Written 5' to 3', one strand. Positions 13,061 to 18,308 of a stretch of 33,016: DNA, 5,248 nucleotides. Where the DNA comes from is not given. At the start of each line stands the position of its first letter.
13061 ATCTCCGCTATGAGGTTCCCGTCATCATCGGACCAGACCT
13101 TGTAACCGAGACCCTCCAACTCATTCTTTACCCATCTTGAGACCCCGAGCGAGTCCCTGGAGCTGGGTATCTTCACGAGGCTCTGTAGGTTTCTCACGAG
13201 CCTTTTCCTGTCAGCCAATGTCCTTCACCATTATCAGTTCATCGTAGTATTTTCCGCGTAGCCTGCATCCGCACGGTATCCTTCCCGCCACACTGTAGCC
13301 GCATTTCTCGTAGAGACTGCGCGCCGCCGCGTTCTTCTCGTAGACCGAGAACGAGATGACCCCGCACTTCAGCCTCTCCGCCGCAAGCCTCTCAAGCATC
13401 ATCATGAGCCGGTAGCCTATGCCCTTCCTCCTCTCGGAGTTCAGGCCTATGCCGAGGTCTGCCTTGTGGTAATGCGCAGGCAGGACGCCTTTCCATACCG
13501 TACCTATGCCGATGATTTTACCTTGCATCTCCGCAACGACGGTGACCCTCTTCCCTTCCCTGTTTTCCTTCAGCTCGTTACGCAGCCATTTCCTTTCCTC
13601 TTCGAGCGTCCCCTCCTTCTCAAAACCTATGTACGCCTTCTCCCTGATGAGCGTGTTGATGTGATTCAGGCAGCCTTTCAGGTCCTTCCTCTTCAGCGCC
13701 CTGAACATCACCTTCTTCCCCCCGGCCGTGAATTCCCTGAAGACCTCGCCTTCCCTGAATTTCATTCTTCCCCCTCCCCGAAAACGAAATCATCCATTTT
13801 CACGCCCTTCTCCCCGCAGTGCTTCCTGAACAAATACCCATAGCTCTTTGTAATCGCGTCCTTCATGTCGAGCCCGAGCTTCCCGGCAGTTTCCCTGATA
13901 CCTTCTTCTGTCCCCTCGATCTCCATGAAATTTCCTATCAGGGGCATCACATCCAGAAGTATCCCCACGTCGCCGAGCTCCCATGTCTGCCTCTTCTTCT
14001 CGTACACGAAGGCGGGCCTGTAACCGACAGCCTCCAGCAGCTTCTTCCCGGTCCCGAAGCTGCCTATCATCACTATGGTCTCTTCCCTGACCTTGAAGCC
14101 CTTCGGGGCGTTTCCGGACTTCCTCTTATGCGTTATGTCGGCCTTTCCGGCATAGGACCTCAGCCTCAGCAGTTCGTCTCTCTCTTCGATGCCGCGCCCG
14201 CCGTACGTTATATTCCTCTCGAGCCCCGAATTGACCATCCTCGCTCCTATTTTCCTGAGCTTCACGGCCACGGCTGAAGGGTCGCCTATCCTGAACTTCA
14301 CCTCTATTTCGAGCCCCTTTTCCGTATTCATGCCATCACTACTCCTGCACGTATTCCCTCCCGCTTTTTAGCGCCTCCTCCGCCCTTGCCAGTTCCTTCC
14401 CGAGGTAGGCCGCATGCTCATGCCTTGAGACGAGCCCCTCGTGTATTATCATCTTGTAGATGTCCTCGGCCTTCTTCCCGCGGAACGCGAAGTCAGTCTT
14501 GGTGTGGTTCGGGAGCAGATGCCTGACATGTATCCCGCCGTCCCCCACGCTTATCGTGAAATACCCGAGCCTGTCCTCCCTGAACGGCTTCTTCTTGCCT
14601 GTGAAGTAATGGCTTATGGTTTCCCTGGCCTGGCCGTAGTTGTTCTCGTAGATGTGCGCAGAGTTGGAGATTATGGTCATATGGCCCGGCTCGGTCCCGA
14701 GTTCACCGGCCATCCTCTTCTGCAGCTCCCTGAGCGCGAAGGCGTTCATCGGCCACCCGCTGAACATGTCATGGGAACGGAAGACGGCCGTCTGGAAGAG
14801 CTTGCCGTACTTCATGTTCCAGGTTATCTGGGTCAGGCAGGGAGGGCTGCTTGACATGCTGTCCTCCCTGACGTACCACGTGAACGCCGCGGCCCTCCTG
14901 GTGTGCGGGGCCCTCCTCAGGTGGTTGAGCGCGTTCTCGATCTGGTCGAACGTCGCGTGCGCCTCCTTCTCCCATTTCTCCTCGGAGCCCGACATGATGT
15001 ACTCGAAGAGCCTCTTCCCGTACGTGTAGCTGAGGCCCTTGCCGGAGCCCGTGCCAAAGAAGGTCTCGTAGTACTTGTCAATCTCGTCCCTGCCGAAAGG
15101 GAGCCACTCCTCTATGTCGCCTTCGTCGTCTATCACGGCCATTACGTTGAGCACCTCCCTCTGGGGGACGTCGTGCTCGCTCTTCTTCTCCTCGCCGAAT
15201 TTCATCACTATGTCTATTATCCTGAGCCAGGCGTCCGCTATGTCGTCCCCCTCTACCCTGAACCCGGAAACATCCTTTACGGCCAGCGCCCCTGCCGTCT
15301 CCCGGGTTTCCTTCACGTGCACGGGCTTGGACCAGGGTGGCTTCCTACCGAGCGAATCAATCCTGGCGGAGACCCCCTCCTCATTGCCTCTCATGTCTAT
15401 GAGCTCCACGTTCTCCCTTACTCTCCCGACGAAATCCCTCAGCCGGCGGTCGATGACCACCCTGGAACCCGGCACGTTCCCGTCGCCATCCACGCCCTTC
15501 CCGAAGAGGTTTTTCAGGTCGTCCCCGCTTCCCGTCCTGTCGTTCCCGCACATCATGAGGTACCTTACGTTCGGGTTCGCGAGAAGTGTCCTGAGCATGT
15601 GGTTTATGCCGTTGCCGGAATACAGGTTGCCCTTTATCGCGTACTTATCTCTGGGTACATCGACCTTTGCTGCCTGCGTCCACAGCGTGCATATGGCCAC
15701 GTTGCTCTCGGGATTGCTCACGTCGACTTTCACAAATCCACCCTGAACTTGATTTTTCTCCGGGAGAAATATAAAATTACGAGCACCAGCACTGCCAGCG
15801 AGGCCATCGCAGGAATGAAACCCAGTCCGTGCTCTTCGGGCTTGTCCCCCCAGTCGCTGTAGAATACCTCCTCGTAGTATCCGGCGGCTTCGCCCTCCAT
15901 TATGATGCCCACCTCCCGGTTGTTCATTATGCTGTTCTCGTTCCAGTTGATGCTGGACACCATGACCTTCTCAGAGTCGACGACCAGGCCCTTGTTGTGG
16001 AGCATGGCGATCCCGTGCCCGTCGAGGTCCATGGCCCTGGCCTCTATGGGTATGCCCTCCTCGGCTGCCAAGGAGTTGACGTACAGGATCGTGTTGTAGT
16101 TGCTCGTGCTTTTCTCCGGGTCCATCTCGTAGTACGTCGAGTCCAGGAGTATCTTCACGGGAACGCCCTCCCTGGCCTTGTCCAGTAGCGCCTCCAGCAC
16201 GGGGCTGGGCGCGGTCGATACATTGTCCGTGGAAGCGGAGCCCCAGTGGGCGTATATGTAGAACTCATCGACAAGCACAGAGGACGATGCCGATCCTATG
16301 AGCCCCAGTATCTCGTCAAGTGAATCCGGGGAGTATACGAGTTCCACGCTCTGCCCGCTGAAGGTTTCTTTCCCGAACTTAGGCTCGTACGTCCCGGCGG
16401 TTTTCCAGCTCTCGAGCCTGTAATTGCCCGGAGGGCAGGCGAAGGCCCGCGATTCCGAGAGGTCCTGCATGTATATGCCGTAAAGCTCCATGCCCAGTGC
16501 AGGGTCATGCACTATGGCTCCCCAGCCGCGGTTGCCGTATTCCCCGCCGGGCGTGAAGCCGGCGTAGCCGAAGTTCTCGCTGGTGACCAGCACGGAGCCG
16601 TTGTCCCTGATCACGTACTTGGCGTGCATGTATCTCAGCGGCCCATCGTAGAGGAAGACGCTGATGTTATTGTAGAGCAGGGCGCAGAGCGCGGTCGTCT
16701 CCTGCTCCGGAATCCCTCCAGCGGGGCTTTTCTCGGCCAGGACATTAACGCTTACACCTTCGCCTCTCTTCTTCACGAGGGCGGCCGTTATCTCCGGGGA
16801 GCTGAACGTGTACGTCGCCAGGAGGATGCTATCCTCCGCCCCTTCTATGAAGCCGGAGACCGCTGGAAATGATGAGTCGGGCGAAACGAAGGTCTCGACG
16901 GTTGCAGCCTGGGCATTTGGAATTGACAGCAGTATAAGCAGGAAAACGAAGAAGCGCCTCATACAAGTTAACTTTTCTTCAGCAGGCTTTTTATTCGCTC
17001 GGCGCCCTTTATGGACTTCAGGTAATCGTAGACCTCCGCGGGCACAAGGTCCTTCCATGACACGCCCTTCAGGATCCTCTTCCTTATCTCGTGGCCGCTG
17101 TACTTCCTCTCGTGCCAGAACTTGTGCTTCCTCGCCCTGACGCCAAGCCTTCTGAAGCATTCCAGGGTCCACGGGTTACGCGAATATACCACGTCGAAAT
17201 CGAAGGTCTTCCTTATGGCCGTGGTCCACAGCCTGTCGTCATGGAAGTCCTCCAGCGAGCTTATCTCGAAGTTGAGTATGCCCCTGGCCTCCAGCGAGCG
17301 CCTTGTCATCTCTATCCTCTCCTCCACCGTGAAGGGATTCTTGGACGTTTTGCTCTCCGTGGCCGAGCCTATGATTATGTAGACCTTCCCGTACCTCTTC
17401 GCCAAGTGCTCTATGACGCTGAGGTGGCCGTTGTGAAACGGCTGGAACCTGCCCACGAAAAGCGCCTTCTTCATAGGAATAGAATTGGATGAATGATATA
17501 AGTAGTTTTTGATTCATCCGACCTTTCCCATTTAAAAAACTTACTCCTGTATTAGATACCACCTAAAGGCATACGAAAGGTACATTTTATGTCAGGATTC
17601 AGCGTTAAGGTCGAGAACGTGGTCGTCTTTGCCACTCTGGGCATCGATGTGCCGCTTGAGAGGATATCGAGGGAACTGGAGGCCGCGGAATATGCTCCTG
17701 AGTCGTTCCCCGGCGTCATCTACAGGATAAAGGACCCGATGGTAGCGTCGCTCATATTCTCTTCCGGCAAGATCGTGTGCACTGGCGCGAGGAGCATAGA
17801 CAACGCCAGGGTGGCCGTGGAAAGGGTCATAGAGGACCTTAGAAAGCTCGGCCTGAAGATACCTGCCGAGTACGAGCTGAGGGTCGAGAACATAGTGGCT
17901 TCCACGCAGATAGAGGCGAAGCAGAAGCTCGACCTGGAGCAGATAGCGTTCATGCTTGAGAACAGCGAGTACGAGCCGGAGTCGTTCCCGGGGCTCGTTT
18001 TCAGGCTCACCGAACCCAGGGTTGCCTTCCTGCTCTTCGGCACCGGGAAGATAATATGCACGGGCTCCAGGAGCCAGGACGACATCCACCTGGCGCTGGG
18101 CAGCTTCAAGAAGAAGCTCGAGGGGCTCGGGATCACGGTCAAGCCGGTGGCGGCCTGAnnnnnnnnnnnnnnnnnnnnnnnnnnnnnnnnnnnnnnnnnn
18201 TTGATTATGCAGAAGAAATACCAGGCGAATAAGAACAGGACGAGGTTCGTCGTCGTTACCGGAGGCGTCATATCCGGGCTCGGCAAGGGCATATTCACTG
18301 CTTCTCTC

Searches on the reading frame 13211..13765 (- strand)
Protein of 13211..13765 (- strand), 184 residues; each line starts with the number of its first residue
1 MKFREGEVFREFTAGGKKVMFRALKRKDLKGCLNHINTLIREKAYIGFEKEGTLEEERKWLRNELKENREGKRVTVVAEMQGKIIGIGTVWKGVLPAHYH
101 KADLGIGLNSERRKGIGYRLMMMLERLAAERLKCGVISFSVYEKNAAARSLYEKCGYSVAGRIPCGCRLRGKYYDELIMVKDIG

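Call 60: search_protein_families(library=pfam, proteins=[window:13211-13765:-], max_evalue=0.001)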
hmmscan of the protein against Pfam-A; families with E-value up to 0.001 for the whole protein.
window:13211-13765:- (184 aa): 5 families
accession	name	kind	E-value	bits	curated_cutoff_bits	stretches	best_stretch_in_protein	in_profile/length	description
PF00583.31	Acetyltransf_1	-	8.6e-12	45.8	20.7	1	55-157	17-116/116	Acetyltransferase (GNAT) family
PF13420.13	Acetyltransf_4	-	5.1e-10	40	24.3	1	22-177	2-154/155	Acetyltransferase (GNAT) domain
PF13302.13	Acetyltransf_3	-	1.1e-09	39.5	25.4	1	19-157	2-137/138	Acetyltransferase (GNAT) domain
PF13508.13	Acetyltransf_7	-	3.6e-09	37.3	27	1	74-158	4-83/84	Acetyltransferase (GNAT) domain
PF13673.13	Acetyltransf_10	-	1.7e-06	28.5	23.6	1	66-161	23-111/128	Acetyltransferase (GNAT) domain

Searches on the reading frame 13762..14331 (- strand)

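Call 60: search_protein_families(library=pfam, proteins=[window:13762-14331:-], max_evalue=0.001)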
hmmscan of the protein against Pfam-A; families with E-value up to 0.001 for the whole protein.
window:13762-14331:- (189 aa): 1 family
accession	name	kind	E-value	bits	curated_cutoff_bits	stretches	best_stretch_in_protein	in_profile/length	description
PF01928.26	CYTH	-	2.7e-12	47.3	23.2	1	7-164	2-179/179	CYTH domain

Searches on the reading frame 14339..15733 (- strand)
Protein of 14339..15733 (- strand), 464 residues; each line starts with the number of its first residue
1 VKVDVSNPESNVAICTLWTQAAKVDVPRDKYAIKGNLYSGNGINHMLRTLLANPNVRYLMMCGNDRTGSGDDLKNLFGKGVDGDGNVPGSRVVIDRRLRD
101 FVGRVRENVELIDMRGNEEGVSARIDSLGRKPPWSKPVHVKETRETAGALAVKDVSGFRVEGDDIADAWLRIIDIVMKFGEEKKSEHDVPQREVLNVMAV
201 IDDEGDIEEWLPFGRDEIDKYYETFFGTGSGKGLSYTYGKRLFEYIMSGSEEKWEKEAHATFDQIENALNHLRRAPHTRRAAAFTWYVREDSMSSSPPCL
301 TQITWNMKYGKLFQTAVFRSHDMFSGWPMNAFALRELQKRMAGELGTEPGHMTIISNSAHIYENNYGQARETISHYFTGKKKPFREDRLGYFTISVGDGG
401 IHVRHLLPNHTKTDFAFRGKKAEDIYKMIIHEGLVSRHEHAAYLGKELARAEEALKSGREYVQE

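Call 60: search_protein_families(library=pfam, proteins=[window:14339-15733:-], max_evalue=0.001)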
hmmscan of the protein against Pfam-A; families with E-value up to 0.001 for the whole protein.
window:14339-15733:- (464 aa): 3 families
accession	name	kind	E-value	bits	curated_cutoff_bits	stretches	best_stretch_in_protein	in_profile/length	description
PF00303.24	Thymidylat_synt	-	5.9e-21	75.2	24.3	1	252-375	99-224/266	Thymidylate synthase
PF14251.12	PterinBD-DUF4346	-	2.3e-19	70.4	29.6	1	387-464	2-86/86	PterinBD-DUF4346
PF04208.19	MtrA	-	9.8e-13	48.5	25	1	4-128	16-148/173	Tetrahydromethanopterin S-methyltransferase, subunit A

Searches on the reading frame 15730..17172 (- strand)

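Call 60: search_protein_families(library=pfam, proteins=[window:15730-17172:-], max_evalue=0.001)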
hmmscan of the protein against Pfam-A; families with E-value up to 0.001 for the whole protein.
window:15730-17172:- (480 aa): 2 families
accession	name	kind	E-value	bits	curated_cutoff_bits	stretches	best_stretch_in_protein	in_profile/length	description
PF13091.12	PLDc_2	-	3.4e-33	114.7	27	2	290-441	3-132/132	PLD-like domain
PF00614.28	PLDc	-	0.0002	21.7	21.9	0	391-414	5-28/28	Phospholipase D Active site motif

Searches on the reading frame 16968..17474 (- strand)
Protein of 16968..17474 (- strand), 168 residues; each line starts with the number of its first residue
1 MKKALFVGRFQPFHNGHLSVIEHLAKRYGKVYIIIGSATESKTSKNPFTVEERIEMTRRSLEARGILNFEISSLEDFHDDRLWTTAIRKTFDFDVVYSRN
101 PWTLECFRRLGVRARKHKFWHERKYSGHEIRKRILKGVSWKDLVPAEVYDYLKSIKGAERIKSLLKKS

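Call 60: search_protein_families(library=pfam, proteins=[window:16968-17474:-], max_evalue=0.001)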
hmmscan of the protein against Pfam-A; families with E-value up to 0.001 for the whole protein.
window:16968-17474:- (168 aa): 2 families
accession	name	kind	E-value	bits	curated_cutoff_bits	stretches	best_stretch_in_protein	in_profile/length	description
PF01467.32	CTP_transf_like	-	6.3e-15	56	21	1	5-75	1-72/133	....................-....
PF05636.17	HIGH_NTase1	-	0.00057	19.7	27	0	7-35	7-35/402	HIGH Nucleotidyl Transferase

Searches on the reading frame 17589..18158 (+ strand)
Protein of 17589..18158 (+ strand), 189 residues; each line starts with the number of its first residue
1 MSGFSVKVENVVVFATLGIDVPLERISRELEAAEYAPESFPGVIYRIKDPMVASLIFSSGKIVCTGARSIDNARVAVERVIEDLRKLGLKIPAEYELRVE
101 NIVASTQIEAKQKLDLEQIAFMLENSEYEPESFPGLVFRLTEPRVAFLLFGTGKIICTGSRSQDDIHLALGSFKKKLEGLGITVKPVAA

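Call 61: search_protein_families(library=pfam, proteins=[window:17589-18158:+], max_evalue=0.001)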
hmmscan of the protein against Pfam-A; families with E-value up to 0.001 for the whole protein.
window:17589-18158:+ (189 aa): 1 family
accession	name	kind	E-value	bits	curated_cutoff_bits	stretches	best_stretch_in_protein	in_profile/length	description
PF00352.27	TBP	-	4.7e-54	180.6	22.9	2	6-87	2-85/85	Transcription factor TFIID (or TATA-binding protein, TBP)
